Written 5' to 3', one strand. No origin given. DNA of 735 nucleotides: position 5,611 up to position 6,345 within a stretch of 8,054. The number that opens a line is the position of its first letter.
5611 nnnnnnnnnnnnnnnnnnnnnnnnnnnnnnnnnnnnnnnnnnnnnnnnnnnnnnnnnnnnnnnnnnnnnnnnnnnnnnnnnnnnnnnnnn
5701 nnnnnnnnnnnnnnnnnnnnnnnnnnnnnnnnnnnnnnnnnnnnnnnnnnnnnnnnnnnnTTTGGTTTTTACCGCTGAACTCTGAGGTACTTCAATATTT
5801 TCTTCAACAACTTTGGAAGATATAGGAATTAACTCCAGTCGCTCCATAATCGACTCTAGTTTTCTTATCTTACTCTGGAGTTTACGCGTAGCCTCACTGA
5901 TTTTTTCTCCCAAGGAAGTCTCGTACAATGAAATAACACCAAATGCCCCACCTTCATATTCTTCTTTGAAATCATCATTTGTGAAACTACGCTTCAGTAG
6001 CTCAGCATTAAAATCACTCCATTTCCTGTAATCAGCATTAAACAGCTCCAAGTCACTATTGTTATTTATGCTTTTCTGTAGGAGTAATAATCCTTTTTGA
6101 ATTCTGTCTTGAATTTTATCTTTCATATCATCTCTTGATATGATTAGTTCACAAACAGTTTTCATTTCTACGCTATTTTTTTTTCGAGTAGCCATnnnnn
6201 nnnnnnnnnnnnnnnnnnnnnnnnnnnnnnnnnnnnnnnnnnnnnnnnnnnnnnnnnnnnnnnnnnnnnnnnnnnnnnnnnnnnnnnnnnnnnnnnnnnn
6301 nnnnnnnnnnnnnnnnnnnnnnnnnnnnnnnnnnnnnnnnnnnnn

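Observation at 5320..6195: Candidate undescribed defence gene: TIR-like domain fused to an unassigned N-terminal domain in the satellite cargo position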

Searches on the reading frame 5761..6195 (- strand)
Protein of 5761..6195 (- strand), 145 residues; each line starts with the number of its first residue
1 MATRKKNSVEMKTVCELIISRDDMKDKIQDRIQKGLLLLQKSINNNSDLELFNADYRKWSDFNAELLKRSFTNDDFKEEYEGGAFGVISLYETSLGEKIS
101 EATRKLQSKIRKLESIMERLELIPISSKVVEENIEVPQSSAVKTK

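Call 26: search_protein_representatives(protein=window:5761-6195:-)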
Query: 145 residues. Proteins with E-value up to 0.001 (for the whole library): 883; up to 1e-10: 172; up to 1e-30: 1. The best 150 are listed.
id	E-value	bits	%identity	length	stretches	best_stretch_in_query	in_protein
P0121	2.7e-55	201.9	97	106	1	24-125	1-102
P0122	3.0e-26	108.0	44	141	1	1-143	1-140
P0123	9.0e-22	93.5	39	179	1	8-138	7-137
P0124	3.5e-21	91.6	44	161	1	1-130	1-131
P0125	3.7e-21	91.6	96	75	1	91-145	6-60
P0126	6.5e-21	90.8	42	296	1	1-142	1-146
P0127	7.0e-21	90.7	43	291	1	1-130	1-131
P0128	4.2e-20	88.2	46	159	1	11-117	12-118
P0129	8.4e-20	87.2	44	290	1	4-129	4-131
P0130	1.2e-19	86.7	37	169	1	5-133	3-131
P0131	1.4e-19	86.4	41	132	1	9-129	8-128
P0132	3.5e-19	85.2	40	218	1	6-141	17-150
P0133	6.2e-19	84.4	40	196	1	3-128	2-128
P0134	2.0e-18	82.7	39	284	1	5-126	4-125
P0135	1.1e-17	80.3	39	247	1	22-132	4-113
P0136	2.6e-17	79.1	38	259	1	4-129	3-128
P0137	4.7e-17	78.3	40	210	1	15-143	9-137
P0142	2.5e-16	76.0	39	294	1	11-138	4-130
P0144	2.8e-16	75.8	43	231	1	17-134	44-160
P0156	5.4e-15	71.6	38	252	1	11-131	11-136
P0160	1.0e-14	70.7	37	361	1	6-139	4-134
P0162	1.4e-14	70.3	34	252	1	4-126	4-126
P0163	1.6e-14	70.1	38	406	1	3-129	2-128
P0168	4.1e-14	68.8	41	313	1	15-133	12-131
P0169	4.2e-14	68.7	37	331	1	3-129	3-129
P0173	7.9e-14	67.9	39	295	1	23-134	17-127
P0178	1.2e-13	67.3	36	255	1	19-129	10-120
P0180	1.3e-13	67.2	31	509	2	16-124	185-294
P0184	1.7e-13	66.8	37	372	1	9-124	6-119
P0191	4.1e-13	65.6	34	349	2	16-123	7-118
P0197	7.1e-13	64.8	35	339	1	2-131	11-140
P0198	7.5e-13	64.7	35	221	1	1-124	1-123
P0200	8.2e-13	64.6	35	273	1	4-127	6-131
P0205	1.1e-12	64.2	31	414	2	5-134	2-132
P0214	1.7e-12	63.5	35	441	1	5-139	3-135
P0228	5.2e-12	62.0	38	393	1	21-128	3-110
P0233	6.5e-12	61.7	35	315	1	16-135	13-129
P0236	8.1e-12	61.4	40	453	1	16-144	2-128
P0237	8.3e-12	61.3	34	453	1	5-141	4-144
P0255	1.8e-11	60.3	32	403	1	14-124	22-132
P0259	2.2e-11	60.0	36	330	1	7-126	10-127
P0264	3.1e-11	59.5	37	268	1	17-127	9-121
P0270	4.2e-11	59.1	34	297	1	12-126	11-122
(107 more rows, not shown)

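Call 27: search_protein_families(library=pfam, proteins=[P0160, P0163, P0180, P0184, P0191, P0197, P0205, P0214, P0228, P0236], max_evalue=0.01)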
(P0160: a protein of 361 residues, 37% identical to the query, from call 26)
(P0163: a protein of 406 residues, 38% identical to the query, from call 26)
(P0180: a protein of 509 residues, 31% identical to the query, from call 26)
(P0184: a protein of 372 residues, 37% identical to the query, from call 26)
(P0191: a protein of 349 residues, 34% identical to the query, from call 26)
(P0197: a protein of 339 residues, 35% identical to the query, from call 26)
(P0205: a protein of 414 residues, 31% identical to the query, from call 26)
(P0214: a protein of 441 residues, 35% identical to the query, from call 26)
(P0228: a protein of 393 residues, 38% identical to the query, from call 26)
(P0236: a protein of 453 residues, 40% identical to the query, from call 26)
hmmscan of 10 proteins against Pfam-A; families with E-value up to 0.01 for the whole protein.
P0160 (361 aa): 1 family
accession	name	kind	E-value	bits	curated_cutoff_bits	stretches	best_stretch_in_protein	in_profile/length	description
PF10137.14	CAP12-PCTIR_TIR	-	4.8e-27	94.8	24.7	1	154-285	1-118/119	CAP12/Pycsar effector protein, TIR domain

P0163 (406 aa): 1 family
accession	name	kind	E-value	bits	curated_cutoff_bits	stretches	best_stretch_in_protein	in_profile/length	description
PF05014.21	Nuc_deoxyrib_tr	-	0.0018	18.9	28.8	0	322-365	57-102/117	Nucleoside 2-deoxyribosyltransferase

P0180 (509 aa): 0 families

P0184 (372 aa): 2 families
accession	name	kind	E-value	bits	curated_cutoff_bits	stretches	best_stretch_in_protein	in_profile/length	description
PF00990.26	GGDEF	-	9.2e-36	123.5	23.8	1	136-289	3-160/161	Diguanylate cyclase, GGDEF domain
PF22335.1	Cas10-Cmr2_palm2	-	0.00018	22.1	27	1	166-289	2-130/133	Cas10/Cmr2, second palm domain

P0191 (349 aa): 0 families

P0197 (339 aa): 2 families
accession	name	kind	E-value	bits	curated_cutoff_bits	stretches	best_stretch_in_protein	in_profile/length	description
PF10137.14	CAP12-PCTIR_TIR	-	3e-33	114.8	24.7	1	195-312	2-117/119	CAP12/Pycsar effector protein, TIR domain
PF09456.16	RcsC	-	0.0042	17.4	25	1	210-269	15-75/91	RcsC Alpha-Beta-Loop (ABL)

P0205 (414 aa): 1 family
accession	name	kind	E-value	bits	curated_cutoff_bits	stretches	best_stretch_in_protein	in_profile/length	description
PF10137.14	CAP12-PCTIR_TIR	-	9.4e-38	129.3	24.7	1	271-387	1-117/119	CAP12/Pycsar effector protein, TIR domain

P0214 (441 aa): 2 families
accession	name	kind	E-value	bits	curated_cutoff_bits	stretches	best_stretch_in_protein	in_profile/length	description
PF10137.14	CAP12-PCTIR_TIR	-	1.2e-25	90.3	24.7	1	159-289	2-118/119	CAP12/Pycsar effector protein, TIR domain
PF14163.11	SieB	-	3.9e-15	56.2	26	1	348-431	66-147/147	Super-infection exclusion protein B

P0228 (393 aa): 1 family
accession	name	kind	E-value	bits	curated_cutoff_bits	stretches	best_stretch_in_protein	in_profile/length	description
PF10137.14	CAP12-PCTIR_TIR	-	1.8e-25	89.7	24.7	1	130-260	2-118/119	CAP12/Pycsar effector protein, TIR domain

P0236 (453 aa): 0 families

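Call 28: search_protein_families(library=pfam, proteins=[P0237, P0255, P0259, P0169, P0168, P0135, P0136, P0156, P0144, P0126], max_evalue=0.01)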
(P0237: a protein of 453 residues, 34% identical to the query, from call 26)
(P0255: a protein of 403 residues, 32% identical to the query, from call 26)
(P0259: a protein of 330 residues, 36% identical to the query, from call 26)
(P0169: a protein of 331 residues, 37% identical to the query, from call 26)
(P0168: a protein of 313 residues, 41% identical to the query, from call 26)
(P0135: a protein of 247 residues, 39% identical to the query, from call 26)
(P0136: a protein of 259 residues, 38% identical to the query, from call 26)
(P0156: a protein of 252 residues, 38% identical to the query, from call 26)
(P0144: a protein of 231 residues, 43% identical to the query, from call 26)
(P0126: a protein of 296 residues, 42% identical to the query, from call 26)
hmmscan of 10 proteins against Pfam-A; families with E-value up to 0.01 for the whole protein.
P0237 (453 aa): 0 families

P0255 (403 aa): 2 families
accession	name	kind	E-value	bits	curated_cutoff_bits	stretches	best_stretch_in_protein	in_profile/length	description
PF10137.14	CAP12-PCTIR_TIR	-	1.9e-35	121.9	24.7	1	158-280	1-118/119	CAP12/Pycsar effector protein, TIR domain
PF13676.11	TIR_2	-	0.0012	19.7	28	0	159-236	1-77/122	TIR domain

P0259 (330 aa): 1 family
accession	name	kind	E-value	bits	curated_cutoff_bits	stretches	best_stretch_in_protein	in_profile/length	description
PF10137.14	CAP12-PCTIR_TIR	-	2.4e-23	82.8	24.7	1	149-279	1-118/119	CAP12/Pycsar effector protein, TIR domain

P0169 (331 aa): 3 families
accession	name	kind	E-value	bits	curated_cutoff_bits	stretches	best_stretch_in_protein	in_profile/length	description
PF13676.11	TIR_2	-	1.4e-27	97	28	1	203-323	1-118/122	TIR domain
PF01582.25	TIR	-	1.2e-06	28.9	21.3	1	203-301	4-100/179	TIR domain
PF08937.16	ThsB_TIR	-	0.0016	19.3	21.2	1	204-282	1-87/100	Thoeris protein ThsB, TIR-like domain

P0168 (313 aa): 3 families
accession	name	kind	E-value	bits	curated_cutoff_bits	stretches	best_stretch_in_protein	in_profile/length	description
PF00990.26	GGDEF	-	1.3e-30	106.7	23.8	1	136-289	4-161/161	Diguanylate cyclase, GGDEF domain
PF22335.1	Cas10-Cmr2_palm2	-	7.6e-08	33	27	1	166-290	3-132/133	Cas10/Cmr2, second palm domain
PF24898.2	GGDEF_GdpP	-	3.1e-05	24.7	30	1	170-296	1-122/126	Cyclic-di-AMP phosphodiesterase GdpP-like, GGDEF domain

P0135 (247 aa): 1 family
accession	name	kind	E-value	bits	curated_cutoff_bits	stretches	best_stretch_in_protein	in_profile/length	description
PF10137.14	CAP12-PCTIR_TIR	-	2.5e-23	82.8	24.7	1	132-228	1-90/119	CAP12/Pycsar effector protein, TIR domain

P0136 (259 aa): 1 family
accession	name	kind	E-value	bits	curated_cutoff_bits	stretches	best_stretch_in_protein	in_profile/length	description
PF10137.14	CAP12-PCTIR_TIR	-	2.9e-19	69.6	24.7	1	142-210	1-71/119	CAP12/Pycsar effector protein, TIR domain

P0156 (252 aa): 1 family
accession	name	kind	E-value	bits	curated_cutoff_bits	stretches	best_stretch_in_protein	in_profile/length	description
PF10137.14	CAP12-PCTIR_TIR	-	9e-35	119.7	24.7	1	151-251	2-102/119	CAP12/Pycsar effector protein, TIR domain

P0144 (231 aa): 1 family
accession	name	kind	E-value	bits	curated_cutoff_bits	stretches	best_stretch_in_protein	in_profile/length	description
PF10137.14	CAP12-PCTIR_TIR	-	5.3e-11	43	24.7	1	172-221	1-51/119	CAP12/Pycsar effector protein, TIR domain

P0126 (296 aa): 1 family
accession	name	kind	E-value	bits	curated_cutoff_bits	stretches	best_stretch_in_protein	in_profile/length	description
PF10137.14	CAP12-PCTIR_TIR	-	5.2e-35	120.5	24.7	1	150-274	1-118/119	CAP12/Pycsar effector protein, TIR domain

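Call 41: predict_structure(alignment_id=A2)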
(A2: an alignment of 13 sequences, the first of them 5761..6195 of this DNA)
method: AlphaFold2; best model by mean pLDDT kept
length: 145 residues; sequences in the alignment: 13
mean_pLDDT: 78.7   pTM: 0.68
mean pLDDT of the five models: 78.7, 78.4, 77.6, 76.6, 75.9
residues with pLDDT >= 90: 73; 70-90: 32; 50-70: 11; < 50: 29
segments of 3 or more residues with pLDDT < 50: 1-11, 129-145
pLDDT, mean of each block of 10 residues (from residue 1): 42 75 94 96 93 96 94 89 62 86 93 93 70 38 41
secondary structure, 60 per line:
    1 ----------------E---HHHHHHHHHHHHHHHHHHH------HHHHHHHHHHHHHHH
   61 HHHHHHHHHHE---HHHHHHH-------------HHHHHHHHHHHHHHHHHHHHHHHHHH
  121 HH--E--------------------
elements in order: H21-39 H46-70 H75-81 H95-122

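Call 55: search_protein_families(library=pfam, alignment_id=A3, max_evalue=0.001)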
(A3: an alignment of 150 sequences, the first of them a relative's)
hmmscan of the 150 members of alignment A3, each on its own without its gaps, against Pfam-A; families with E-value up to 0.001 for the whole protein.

A. member 1, P0121 (106 aa): 0 families

B. families by the number of members that match (of 150 scanned): 13 families
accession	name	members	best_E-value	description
PF10137.14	CAP12-PCTIR_TIR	79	1.5e-40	CAP12/Pycsar effector protein, TIR domain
PF19960.5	EAD7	5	2.1e-19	Effector-associated domain 7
PF13676.11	TIR_2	4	1.4e-27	TIR domain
PF00990.26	GGDEF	2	9.2e-36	Diguanylate cyclase, GGDEF domain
PF22335.1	Cas10-Cmr2_palm2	2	7.6e-08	Cas10/Cmr2, second palm domain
PF19955.5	EAD1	2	2.2e-05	Effector-associated domain 1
PF18742.7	DpnII-MboI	1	3.3e-50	REase_DpnII-MboI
PF09509.15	Hypoth_Ymh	1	8.3e-27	Protein of unknown function (Hypoth_ymh)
PF14163.11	SieB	1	3.9e-15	Super-infection exclusion protein B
PF11950.13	DUF3467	1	1.1e-14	Protein of unknown function (DUF3467)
PF01582.25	TIR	1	1.2e-06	TIR domain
PF24898.2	GGDEF_GdpP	1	3.1e-05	Cyclic-di-AMP phosphodiesterase GdpP-like, GGDEF domain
PF17190.9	RecG_N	1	0.00034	RecG N-terminal helical domain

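Call 57: search_protein_families(library=pfam, proteins=[P0142, P0162, P0173, P0178, P0200, P0233, P0264, P0270, P0137, P0198], max_evalue=0.01)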
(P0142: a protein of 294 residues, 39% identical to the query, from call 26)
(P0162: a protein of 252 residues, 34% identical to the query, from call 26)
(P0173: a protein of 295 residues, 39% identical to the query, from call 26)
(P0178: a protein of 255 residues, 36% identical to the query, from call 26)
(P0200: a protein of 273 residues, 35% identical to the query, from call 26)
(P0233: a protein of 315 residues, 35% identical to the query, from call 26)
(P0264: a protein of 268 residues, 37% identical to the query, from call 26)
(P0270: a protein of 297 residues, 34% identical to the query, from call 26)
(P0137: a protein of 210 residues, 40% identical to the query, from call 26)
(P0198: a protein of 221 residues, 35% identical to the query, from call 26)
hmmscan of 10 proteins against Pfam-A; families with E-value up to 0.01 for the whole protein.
P0142 (294 aa): 1 family
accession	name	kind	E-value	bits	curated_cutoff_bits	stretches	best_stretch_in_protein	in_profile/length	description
PF02687.27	FtsX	-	0.0054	17.2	25.5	1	145-182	45-85/120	FtsX-like permease C-terminal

P0162 (252 aa): 1 family
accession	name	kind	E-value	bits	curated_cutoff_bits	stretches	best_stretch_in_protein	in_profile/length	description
PF18493.6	DUF5617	-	0.005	17.4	26.3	0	57-135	4-85/90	Domain of unknown function (DUF5617)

P0173 (295 aa): 0 families

P0178 (255 aa): 1 family
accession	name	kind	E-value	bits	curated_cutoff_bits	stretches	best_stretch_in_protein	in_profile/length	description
PF09509.15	Hypoth_Ymh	-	8.3e-27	93.9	25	1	132-248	3-116/119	Protein of unknown function (Hypoth_ymh)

P0200 (273 aa): 0 families

P0233 (315 aa): 1 family
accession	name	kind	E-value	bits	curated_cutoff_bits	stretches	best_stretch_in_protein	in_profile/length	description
PF00211.25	Guanylate_cyc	-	0.0024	18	21.9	0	211-291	80-159/183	Adenylate and Guanylate cyclase catalytic domain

P0264 (268 aa): 0 families

P0270 (297 aa): 1 family
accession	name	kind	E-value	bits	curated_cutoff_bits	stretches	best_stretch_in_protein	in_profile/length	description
PF18742.7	DpnII-MboI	-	3.3e-50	170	27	1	149-295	2-150/150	REase_DpnII-MboI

P0137 (210 aa): 3 families
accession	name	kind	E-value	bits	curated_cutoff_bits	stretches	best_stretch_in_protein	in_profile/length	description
PF19960.5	EAD7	-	3.6e-13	49.5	32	1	136-199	1-62/62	Effector-associated domain 7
PF17190.9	RecG_N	-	0.00034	21.7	23.1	0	136-189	13-67/89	RecG N-terminal helical domain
PF00512.31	HisKA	-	0.0077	16.7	26.9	0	91-122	31-62/66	His Kinase A (phospho-acceptor) domain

P0198 (221 aa): 0 families

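Call 62: search_solved_structures(query=A2, max_evalue=10, show_alignments=0)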
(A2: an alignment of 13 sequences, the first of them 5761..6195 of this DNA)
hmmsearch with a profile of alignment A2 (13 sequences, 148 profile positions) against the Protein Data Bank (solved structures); distinct sequences matched with E-value up to 10: 9.
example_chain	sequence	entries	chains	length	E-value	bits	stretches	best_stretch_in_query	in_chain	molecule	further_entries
9pv2_A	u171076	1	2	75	0.099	15.5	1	43-84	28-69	Cell cycle protein GpsB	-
8e2c_A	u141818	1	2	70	0.19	14.6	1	43-82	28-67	Cell cycle protein GpsB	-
8e2b_A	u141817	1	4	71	0.2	14.5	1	43-82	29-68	Cell cycle protein GpsB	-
3mn7_S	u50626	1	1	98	3.7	10.4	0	26-43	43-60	Spire DDD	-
5frg_A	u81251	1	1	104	5.1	10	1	23-59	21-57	FORMIN-BINDING PROTEIN 1-LIKE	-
4zxg_A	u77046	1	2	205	5.4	9.9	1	41-82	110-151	Glutathione S-transferase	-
1okt_A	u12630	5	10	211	5.6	9.8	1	41-82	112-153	GLUTATHIONE S-TRANSFERASE | Glutathione s-transferase, putative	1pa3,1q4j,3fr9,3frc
2aaw_A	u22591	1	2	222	6.1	9.7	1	41-82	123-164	glutathione s-transferase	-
3fr6_A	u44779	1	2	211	6.5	9.6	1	45-82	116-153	Glutathione S-transferase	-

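Call 73: search_protein_families(library=padloc, proteins=[P0180, P0191, P0236, P0237, P0163, P0142, P0173, P0270, P0184, P0178], max_evalue=0.001)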
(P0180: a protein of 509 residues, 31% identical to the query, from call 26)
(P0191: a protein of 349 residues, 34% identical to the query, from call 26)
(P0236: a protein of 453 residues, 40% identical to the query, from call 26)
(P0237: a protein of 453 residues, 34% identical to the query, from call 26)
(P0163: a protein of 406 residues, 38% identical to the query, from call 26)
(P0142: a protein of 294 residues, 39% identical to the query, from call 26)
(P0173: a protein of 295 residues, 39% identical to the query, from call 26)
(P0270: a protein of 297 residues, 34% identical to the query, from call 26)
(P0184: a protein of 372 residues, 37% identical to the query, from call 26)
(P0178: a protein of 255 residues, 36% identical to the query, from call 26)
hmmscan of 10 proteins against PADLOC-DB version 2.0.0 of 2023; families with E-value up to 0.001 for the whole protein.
P0180 (509 aa): 0 families

P0191 (349 aa): 0 families

P0236 (453 aa): 0 families

P0237 (453 aa): 1 family
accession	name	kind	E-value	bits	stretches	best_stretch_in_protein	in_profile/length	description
PDLC04997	PDC-S32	-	0.00039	18.2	1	278-374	118-210/285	-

P0163 (406 aa): 1 family
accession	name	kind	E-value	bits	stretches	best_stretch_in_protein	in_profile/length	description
PDLC00733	Effector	-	1e-10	39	1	286-372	259-348/388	TIR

P0142 (294 aa): 0 families

P0173 (295 aa): 0 families

P0270 (297 aa): 3 families
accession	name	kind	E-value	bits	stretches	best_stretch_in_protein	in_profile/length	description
PDLC02411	Aga_Helical-REase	-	5.5e-26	89.6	1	150-276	235-358/378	Class II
PDLC02404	Aga_Helical-REase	-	3.7e-14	51.3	1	175-264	245-334/368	Class II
PDLC02407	Aga_Helical-REase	-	1.4e-09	35.9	1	174-265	269-360/401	Class II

P0184 (372 aa): 0 families

P0178 (255 aa): 3 families
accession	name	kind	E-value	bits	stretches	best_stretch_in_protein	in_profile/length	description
PDLC03987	PD-Lambda-3_B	-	1.9e-12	45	1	164-252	171-261/270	-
PDLC02412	Aga_HEPN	-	1.3e-10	38.9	1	128-252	250-377/382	Class II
PDLC03988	PD-Lambda-3_B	-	0.00079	16.9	0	164-211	171-217/222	-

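Call 79: fold_search(model_id=the predicted structure, library=pdb)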
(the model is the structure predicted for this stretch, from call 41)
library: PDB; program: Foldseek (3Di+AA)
matches with E <= 10: 168; with E <= 0.001: 0
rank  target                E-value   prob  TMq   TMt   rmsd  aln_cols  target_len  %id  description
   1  3lg7_A                4.9e-01  0.16  0.21  0.24  17.9       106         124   14  Crystal structure of HIV epitope-scaffold 4E10_S0_1EZ3A_002_C (released 2010-09-22)
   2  9oxk_A                8.4e-01  0.13  0.24  0.14  11.2       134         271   16  CryoEM structure of FlaB filament from Shewanella oneidensis (released 2025-07-16)
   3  8cxm_0                8.9e-01  0.18  0.28  0.18   8.4       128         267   11  Cryo-EM structure of the supercoiled E. coli K12 flagellar filament core, Normal waveform (released 2022-09-07)
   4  8ccr                  9.5e-01  0.21  0.32  0.39   6.1       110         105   12  Crystal structure of the T19D mutant of the de novo diheme binding 4D2 (released 2023-08-09)
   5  8eq8_A                1.1e+00  0.11  0.23  0.16  10.1       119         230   11  The crystal structure of 14-3-3 Beta containing 3-nitrotyrosine at position Y130 (released 2023-01-25)
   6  6sny_A                1.1e+00  0.14  0.27  0.34  16.0       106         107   15  Synthetic mimic of an EPCR-binding PfEMP1 bound to EPCR (released 2019-09-04)
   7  8zak_B                1.4e+00  0.09  0.23  0.15  17.8       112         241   10  Crystal structure of the channel protein CorA from Campylobacter jejuni in complex with Ni2+ (released 2024-06-19)
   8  1ez3_B                1.5e+00  0.08  0.21  0.24  18.4       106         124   15  CRYSTAL STRUCTURE OF THE NEURONAL T-SNARE SYNTAXIN-1A (released 2000-06-07)
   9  8i7o_D4               1.7e+00  0.04  0.14  0.15  19.6       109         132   19  In situ structure of axonemal doublet microtubules in mouse sperm with 16-nm repeat (released 2023-10-11)
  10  6xxv_C                1.8e+00  0.18  0.29  0.36  16.1       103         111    9  Crystal Structure of a computationally designed Immunogen S2_1.2 in complex with its elicited antibody C57 (released 2020-04-22)
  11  8zah_B                1.9e+00  0.05  0.16  0.11  20.1       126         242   11  Crystal structure of the channel protein CorA from Campylobacter jejuni (released 2024-06-19)
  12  1rke_A                2.0e+00  0.33  0.45  0.27   7.5       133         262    9  Human vinculin head (1-258) in complex with human vinculin tail (879-1066) (released 2004-01-13)
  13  5aqs_D                2.0e+00  0.16  0.31  0.39  17.2       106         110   11  Fragment-based screening of HSP70 sheds light on the functional role of ATP-binding site residues (released 2016-10-05)
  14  3nvo_A                2.0e+00  0.07  0.18  0.11  14.9       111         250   13  The Soluble Domain Structure of the ZntB Zn2+ Efflux System (released 2011-03-23)
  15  4pkc_A                2.0e+00  0.04  0.15  0.04  18.9       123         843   12  Benzylsuccinate alpha-gamma complex (released 2014-07-02)
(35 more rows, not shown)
